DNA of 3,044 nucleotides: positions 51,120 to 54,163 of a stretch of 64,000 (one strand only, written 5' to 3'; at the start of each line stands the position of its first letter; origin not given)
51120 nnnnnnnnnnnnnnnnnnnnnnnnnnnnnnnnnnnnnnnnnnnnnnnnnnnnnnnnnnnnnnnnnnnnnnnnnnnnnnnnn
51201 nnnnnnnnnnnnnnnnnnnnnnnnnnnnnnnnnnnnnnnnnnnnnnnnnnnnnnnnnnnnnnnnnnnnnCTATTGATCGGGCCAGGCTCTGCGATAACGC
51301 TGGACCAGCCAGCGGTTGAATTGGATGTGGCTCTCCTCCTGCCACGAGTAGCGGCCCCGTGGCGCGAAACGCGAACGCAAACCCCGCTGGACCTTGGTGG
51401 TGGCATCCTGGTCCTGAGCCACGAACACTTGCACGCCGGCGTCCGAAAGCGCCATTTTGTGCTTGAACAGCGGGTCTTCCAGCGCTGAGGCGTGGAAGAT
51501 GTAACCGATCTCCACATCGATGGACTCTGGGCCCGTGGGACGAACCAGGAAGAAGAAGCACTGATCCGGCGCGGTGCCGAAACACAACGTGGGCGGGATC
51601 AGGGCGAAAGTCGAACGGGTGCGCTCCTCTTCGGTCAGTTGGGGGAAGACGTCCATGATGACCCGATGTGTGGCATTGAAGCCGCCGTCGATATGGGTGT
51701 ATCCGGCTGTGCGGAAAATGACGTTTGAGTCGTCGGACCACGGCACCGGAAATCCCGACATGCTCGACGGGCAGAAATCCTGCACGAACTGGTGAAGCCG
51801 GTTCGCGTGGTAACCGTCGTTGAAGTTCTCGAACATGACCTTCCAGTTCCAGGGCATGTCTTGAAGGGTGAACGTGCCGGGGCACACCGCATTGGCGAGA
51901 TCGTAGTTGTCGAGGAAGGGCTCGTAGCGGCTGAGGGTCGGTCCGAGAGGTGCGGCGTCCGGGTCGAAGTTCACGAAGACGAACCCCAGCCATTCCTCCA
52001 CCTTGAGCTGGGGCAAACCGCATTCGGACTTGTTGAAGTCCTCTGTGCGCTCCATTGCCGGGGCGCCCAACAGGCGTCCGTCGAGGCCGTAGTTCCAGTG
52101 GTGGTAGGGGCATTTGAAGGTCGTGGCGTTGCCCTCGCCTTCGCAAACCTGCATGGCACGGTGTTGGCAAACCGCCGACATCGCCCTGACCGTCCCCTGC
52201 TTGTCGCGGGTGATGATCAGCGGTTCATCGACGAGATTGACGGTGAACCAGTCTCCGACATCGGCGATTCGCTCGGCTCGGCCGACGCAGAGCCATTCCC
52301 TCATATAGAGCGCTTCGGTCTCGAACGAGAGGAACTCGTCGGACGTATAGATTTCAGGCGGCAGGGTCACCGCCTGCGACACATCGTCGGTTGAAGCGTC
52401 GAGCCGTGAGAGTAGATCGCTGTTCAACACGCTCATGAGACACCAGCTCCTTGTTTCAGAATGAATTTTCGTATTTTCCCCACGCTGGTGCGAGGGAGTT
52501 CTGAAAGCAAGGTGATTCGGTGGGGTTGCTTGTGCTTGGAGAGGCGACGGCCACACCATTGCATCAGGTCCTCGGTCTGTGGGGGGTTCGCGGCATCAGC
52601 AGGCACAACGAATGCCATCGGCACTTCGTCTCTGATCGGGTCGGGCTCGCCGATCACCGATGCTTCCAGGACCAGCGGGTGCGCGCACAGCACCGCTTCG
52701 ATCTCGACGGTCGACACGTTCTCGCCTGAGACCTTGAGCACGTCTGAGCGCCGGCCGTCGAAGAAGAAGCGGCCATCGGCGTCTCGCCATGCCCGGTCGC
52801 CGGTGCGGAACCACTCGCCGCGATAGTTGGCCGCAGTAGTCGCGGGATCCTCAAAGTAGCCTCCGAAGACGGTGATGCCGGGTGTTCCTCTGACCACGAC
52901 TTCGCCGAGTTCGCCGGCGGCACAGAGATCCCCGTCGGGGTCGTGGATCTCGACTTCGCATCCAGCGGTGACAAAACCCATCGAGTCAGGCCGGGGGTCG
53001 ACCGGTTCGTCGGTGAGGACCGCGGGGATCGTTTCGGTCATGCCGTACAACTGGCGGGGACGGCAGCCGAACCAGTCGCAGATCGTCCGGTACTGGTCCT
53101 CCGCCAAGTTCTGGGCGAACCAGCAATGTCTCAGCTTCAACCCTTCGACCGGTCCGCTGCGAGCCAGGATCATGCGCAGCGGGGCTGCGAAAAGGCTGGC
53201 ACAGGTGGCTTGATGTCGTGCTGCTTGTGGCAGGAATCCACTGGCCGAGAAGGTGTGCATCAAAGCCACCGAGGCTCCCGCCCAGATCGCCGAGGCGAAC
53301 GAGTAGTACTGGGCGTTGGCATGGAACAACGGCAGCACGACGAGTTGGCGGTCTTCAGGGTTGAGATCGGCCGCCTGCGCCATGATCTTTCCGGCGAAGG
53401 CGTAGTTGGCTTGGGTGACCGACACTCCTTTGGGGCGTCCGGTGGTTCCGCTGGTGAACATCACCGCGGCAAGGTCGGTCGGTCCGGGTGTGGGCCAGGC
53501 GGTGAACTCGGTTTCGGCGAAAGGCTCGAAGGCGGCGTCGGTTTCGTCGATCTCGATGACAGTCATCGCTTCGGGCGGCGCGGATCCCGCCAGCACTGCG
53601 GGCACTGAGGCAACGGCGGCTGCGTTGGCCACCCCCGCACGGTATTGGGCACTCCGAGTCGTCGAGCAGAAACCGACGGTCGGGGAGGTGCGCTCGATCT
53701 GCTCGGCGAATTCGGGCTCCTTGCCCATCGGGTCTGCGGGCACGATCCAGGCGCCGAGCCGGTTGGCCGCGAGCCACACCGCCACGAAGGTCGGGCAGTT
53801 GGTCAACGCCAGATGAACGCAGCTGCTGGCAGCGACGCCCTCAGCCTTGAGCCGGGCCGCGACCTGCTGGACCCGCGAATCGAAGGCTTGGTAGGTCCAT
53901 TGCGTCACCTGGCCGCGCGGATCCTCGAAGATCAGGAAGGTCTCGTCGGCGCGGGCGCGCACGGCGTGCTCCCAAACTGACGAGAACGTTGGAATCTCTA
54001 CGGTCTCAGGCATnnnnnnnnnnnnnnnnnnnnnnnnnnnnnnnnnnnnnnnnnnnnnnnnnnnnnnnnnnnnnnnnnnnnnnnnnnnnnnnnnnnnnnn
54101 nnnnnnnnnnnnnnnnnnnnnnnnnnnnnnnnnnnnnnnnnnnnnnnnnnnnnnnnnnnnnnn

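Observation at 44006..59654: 15.6-kb, 12-gene co-directional array (mostly start-stop-overlapped) of unassigned catabolic function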

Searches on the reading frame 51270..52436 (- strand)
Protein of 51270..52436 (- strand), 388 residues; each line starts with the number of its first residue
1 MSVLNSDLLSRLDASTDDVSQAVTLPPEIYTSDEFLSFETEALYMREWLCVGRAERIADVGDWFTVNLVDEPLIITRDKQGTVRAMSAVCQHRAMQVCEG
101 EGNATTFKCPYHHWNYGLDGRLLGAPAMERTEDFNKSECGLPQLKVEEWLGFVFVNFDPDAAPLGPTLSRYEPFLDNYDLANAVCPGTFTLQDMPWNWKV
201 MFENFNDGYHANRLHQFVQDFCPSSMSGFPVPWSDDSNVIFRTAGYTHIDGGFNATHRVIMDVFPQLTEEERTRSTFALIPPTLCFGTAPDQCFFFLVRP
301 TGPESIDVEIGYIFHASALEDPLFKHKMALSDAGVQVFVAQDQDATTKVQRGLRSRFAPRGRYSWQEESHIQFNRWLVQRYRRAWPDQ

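Call 5: search_protein_families(library=pfam, proteins=[window:51270-52436:-])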
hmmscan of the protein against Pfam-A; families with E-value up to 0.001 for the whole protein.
window:51270-52436:- (388 aa): 2 families
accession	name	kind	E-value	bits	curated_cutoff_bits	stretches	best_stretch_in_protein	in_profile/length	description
PF00848.25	Ring_hydroxyl_A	-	4.4e-30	105.6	24.9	1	193-381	13-206/208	Ring hydroxylating alpha subunit (catalytic domain)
PF00355.32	Rieske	-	3.3e-20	72.2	20.3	1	47-134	1-87/88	Rieske [2Fe-2S] domain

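Call 6: search_protein_families(library=ncbifam, proteins=[window:51270-52436:-])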
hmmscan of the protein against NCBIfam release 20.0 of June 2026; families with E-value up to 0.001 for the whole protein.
window:51270-52436:- (388 aa): 7 families
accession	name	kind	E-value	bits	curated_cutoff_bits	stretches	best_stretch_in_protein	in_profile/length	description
NF058607.1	GlBtMonoOxGbcA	equivalog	8.4e-41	139.8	670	1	20-215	28-222/420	glycine betaine monooxygenase oxygenase subunit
NF041684.1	ant_diox_AndAc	equivalog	4.7e-30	104.5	750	1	22-221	20-228/418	anthranilate 1,2-dioxygenase large subunit AndAc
NF042946.1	3PPDioc_HcaE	equivalog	9.3e-30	104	830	1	21-215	12-214/450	3-phenylpropionate/cinnamic acid dioxygenase subunit alpha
TIGR03228.1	anthran_1_2_A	equivalog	4.1e-28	98.3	671.9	1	28-216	19-214/438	anthranilate 1,2-dioxygenase large subunit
TIGR03229.1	benzo_1_2_benA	equivalog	4.1e-22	78.6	780.95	1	24-215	15-215/433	benzoate 1,2-dioxygenase large subunit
NF052579.1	BetMthstMoxSdmAMthl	equivalog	4e-07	29.3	600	1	60-148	29-112/351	4beta-methylsterol monooxygenase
NF041174.1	SDX_Thmprot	equivalog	5.9e-05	23.2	170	1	64-155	17-107/109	sulredoxin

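Call 22: search_solved_structures(query=window:51270-52436:-)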
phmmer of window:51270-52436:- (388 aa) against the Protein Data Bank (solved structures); distinct sequences matched with E-value up to 0.001: 40.
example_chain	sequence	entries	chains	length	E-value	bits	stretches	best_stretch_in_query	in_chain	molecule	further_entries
6y9c_A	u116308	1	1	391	3.5e-35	124.8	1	22-220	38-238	Carnitine monooxygenase oxygenase subunit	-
6y8j_A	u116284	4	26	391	1.3e-34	123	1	22-220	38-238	Carnitine monooxygenase oxygenase subunit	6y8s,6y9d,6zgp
9jp5_A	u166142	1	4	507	9.3e-34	120.1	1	17-219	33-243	Phthalate 3,4-dioxygenase alpha subunit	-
1uli_A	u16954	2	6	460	1.2e-30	109.9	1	24-213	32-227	biphenyl dioxygenase large subunit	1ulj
3gzx_A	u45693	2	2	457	3.9e-29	104.9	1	25-269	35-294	Biphenyl dioxygenase subunit alpha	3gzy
3en1_A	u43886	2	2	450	4.7e-29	104.6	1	21-213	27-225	Benzene 1,2-dioxygenase subunit alpha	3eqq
3vca_A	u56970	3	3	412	9.6e-29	103.6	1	23-217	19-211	Ring-hydroxylating dioxygenase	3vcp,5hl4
4qup_A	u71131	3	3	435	1.2e-28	103.3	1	23-217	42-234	Monoxygenase; demethylase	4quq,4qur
2yfi_A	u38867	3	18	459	5e-28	101.2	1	24-213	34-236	BIPHENYL DIOXYGENASE SUBUNIT ALPHA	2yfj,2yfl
1wql_A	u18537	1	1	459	8.7e-28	100.4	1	24-261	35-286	iron-sulfur protein large subunit of cumene dioxygenase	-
2xsh_A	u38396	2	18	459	1e-27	100.2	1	24-213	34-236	BIPHENYL DIOXYGENASE SUBUNIT ALPHA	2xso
7c8z_A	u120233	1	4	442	1.4e-27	99.7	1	26-221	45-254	Salicylate 5-hydroxylase, large oxygenase component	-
2xr8_A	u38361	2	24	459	1.6e-27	99.5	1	24-213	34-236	BIPHENYL DIOXYGENASE SUBUNIT ALPHA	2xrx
2ckf_A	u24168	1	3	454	1.9e-27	99.3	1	28-222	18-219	RING-HYDROXYLATING DIOXYGENASE ALPHA SUBUNIT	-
5aeu_A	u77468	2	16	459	2.2e-27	99.1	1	24-213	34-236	BIPHENYL DIOXYGENASE SUBUNIT ALPHA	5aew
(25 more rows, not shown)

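Call 39: search_dna_similar(query=window:51270-52436:-, collection=plasmids, mode=protein, max_rows=25)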
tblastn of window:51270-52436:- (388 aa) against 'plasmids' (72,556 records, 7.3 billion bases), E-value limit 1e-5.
Records with a match: 988; places in all: 1495; records where one place covers at least 80% of the query: 292.
Best place of each record, by identity: <60% 988.
By first word of the organism name: Rhizobium 139; Sinorhizobium 88; Rhodococcus 66; Phaeobacter 66; Pseudosulfitobacter 40; Paracoccus 31; Sphingobium 31; Pseudomonas 27; Novosphingobium 24; Azospirillum 24; and 129 more.
By predicted mobility (MOB-suite, as given by PLSDB): non-mobilizable 559; conjugative 311; mobilizable 118.
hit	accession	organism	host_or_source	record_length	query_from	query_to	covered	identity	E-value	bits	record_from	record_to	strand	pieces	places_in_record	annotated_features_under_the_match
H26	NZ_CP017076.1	Novosphingobium resinovorum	single cell,soil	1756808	3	384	98%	49.3%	9e-120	389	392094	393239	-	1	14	none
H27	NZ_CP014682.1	Kozakia baliensis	Ragi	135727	4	385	98%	47.8%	1e-111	365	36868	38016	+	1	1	SRPBCC family protein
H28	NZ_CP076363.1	Gemmobacter fulvus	cell culture,Anabaena culture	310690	9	381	96%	35.2%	1e-63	227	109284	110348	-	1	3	aromatic ring-hydroxylating dioxygenase subunit alpha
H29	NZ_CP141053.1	Paracoccus denitrificans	-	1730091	4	385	98%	32.3%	2e-54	201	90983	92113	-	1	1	none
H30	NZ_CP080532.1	Mesorhizobium sp. AR02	Oxytropis sp.,Cell culture,root nodule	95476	24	384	92%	34.5%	8e-49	241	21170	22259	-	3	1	Rieske (2Fe-2S) protein | RHO alpha subunit C-terminal catalytic domain-containing protein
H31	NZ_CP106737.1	Roseovarius pelagicus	cell culture,Arctic seawater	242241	7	378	96%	32.6%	5e-54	199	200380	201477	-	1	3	Rieske 2Fe-2S domain-containing protein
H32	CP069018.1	Pseudosulfitobacter pseudonitzschiae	-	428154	21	384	94%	33.1%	5e-58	211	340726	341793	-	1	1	Rieske 2Fe-2S domain-containing protein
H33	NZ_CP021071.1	Mesorhizobium sp. WSM1497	Biserrula pelecinus L.,cell ...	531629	1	361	93%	33.2%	1e-53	198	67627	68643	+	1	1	aromatic ring-hydroxylating dioxygenase subunit alpha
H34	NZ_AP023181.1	Paraburkholderia sp. PGU19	Physopelta gutta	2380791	1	380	98%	30.8%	6e-53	196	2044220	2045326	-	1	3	none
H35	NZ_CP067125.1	Paracoccus alcaliphilus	whole organism,soil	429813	12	386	97%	31.0%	3e-54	200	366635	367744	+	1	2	SRPBCC family protein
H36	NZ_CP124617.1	Tropicibacter oceani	pure culture,sediment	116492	22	384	94%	31.8%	1e-49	187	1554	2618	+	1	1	SRPBCC family protein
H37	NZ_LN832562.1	Paracoccus aminovorans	-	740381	9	381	96%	30.7%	5e-56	205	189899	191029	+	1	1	aromatic ring-hydroxylating dioxygenase subunit alpha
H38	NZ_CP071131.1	Caballeronia sp. M1242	Homo sapiens,ETA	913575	1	382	98%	29.8%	2e-52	194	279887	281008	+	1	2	SRPBCC family protein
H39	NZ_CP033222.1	Parasedimentitalea marina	Cell culture,deep seawater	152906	21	380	93%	31.6%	4e-52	194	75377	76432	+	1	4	SRPBCC family protein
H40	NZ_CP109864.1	Paracoccus aminovorans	bacteria,human fecal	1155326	9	381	96%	30.4%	1e-54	201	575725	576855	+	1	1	record has no annotation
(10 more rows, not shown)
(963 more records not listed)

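Call 48: get_annotated_region(hit=H27, flank=12000)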
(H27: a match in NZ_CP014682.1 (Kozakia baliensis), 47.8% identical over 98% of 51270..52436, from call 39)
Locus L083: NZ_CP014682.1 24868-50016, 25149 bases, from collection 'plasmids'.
description: Kozakia baliensis strain NBRC 16680 plasmid pKB16680_1, complete sequence
organism: Kozakia baliensis (NCBI taxid 153496)
taxonomy: Bacteria; Pseudomonadota; Alphaproteobacteria; Rhodospirillales; Acetobacteraceae; Kozakia; Kozakia baliensis
host: -; source: Ragi; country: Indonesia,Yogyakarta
typing (MOB-suite, as given by PLSDB): mobilizable; replicon rep_cluster_1295; relaxase MOBF
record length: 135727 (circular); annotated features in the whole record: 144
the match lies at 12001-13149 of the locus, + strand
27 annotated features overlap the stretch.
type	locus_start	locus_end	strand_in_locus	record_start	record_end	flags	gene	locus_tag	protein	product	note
CDS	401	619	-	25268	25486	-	-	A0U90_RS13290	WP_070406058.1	hypothetical protein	-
CDS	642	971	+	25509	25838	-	-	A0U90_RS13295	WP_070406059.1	hypothetical protein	-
CDS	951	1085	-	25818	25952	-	-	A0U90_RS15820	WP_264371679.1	hypothetical protein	-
CDS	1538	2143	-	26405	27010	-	-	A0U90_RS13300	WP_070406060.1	nitroreductase family protein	-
CDS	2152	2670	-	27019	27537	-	-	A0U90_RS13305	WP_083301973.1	flavin reductase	-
CDS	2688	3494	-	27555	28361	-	ygiD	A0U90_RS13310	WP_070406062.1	4,5-DOPA dioxygenase extradiol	-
CDS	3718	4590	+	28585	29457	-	-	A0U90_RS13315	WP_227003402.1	TauD/TfdA family dioxygenase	-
CDS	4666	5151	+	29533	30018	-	-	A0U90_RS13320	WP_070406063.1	VOC family protein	-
CDS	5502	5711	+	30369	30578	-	-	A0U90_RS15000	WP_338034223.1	hypothetical protein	-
CDS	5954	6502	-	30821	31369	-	-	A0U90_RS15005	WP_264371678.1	IS5 family transposase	-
CDS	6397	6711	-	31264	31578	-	-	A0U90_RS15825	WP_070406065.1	IS5 family transposase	-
CDS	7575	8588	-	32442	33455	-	-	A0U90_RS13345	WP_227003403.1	helix-turn-helix domain-containing protein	GO:0006355 - regulation of DNA-templated transcription [Evidence IEA]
CDS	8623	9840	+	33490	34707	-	-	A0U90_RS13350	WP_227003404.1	LLM class flavin-dependent oxidoreductase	-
CDS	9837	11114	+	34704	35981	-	-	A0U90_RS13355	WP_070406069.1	hypothetical protein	-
CDS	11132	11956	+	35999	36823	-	-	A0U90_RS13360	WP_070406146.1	TauD/TfdA family dioxygenase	-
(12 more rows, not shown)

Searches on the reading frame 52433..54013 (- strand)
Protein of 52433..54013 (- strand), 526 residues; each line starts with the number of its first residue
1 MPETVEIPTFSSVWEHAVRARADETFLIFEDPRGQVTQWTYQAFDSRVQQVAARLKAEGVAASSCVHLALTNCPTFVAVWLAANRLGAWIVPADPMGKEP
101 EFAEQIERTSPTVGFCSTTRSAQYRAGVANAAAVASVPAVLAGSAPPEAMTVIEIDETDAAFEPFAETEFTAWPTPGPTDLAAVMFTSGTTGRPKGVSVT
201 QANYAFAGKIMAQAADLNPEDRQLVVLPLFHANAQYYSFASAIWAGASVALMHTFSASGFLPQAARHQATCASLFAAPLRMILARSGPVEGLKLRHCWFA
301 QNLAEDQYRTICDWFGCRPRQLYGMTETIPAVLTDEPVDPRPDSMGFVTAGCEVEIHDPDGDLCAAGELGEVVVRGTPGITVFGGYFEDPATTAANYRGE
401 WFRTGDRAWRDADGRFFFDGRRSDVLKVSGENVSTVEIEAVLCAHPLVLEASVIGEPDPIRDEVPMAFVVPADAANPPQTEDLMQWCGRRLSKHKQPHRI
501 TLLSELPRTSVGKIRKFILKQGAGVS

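Call 5: search_protein_families(library=pfam, proteins=[window:52433-54013:-])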
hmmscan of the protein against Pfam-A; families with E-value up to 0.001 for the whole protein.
window:52433-54013:- (526 aa): 2 families
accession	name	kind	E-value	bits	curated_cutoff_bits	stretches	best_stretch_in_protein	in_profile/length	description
PF00501.34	AMP-binding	-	1.2e-62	212.3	29.9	1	15-387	2-384/384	AMP-binding enzyme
PF13193.12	AMP-binding_C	-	1.2e-19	71.4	24.5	1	437-513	1-76/76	AMP-binding enzyme C-terminal domain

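Call 6: search_protein_families(library=ncbifam, proteins=[window:52433-54013:-])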
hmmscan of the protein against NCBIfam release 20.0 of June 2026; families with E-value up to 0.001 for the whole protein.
window:52433-54013:- (526 aa): 107 families (the best 25 are shown)
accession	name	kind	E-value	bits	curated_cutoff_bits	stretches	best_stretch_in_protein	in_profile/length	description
NF005947.1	PRK08008.1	equivalog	3e-95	319.8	651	1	9-519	8-517/518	crotonobetaine/carnitine-CoA ligase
NF004837.0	PRK06187.1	subfamily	4.7e-90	302.3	476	1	9-521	9-520/531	long-chain-fatty-acid--CoA ligase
NF004808.0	PRK06155.1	equivalog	1.9e-84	283.9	722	1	10-521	23-520/542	ATP-dependent acyl-CoA ligase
NF004511.1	PRK05852.1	equivalog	7.5e-65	219.5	650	1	13-516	4-497/505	FadD7 family fatty acid--CoA ligase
NF006182.0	PRK08316.1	subfamily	1.9e-64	218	663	1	13-520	16-514/523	fatty acyl-CoA synthetase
NF004758.0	PRK06087.1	equivalog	4.8e-61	206.8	736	1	10-521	26-533/548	medium-chain fatty-acid--CoA ligase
NF004822.0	PRK06178.1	equivalog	3.3e-59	200.9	782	1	38-521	62-565/571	acyl-CoA synthetase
NF005897.1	PRK07867.1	exception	9.3e-58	196.1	850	1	113-517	78-479/496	long-chain-fatty-acid--CoA ligase FadD17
TIGR01923.1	menE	equivalog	1.8e-57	195.1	330.15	1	40-515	1-438/442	o-succinylbenzoate--CoA ligase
TIGR03098.1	ligase_PEP_1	hypoth_equivalog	6.5e-57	193.1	592.35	1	32-520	24-515/517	acyl-CoA ligase (AMP-forming), exosortase A system-associated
NF006181.0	PRK08314.1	subfamily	1.6e-56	191.8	705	1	22-516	38-547/563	long-chain-fatty-acid--CoA ligase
NF002966.0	PRK03640.1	equivalog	2.8e-56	191.1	556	1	37-521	26-478/483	o-succinylbenzoate--CoA ligase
NF005702.0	PRK07514.1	subfamily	4.3e-56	190.3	558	1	22-521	17-498/506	malonyl-CoA synthase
NF005676.0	PRK07470.1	equivalog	7.2e-56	189.9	774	1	37-521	44-527/544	acyl-CoA synthetase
NF004114.0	PRK05605.1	equivalog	1.6e-55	188.6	766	1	8-516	34-562/575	long-chain-fatty-acid--CoA ligase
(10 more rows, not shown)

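Call 26: search_solved_structures(query=window:52433-54013:-, max_evalue=1e-40)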
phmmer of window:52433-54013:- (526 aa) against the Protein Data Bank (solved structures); distinct sequences matched with E-value up to 1e-40: 13.
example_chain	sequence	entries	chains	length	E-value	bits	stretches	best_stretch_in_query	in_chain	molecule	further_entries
5x8f_A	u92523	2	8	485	1.7e-47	165.1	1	155-520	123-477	2-succinylbenzoate--CoA ligase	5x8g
5ie0_A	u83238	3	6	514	2e-47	164.8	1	40-521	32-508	Oxalate--CoA ligase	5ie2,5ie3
5buq_A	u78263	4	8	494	8.7e-47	162.7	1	155-520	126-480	2-succinylbenzoate--CoA ligase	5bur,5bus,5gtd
6qjz_A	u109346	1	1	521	1.9e-45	158.3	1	40-518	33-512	oxalyl CoA-synthetase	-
3a9u_A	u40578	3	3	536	5.2e-45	156.9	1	39-521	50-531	4-coumarate--CoA ligase | 4-coumarate:CoA ligase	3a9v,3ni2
3etc_A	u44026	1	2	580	3.1e-43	151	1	24-519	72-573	AMP-binding protein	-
5bsw_A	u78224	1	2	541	7.5e-42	146.4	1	39-518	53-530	4-coumarate--CoA ligase 2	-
8weu_A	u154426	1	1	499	8e-42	146.3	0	174-521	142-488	Fatty-acyl-CoA synthase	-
8wev_A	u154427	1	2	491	1e-41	146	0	177-518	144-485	Feruloyl-CoA Synthetase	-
5bsm_A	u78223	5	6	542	1.5e-41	145.4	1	39-518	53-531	4-coumarate--CoA ligase 2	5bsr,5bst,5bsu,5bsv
5wm2_A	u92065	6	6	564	3.8e-41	144.1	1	19-517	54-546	Salicylate-AMP ligase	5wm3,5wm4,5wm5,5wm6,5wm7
4wv3_A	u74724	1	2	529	4.9e-41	143.7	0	15-523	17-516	Anthranilate-CoA ligase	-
5u95_A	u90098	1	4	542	9.5e-41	142.8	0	39-518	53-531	4-coumarate--CoA ligase 2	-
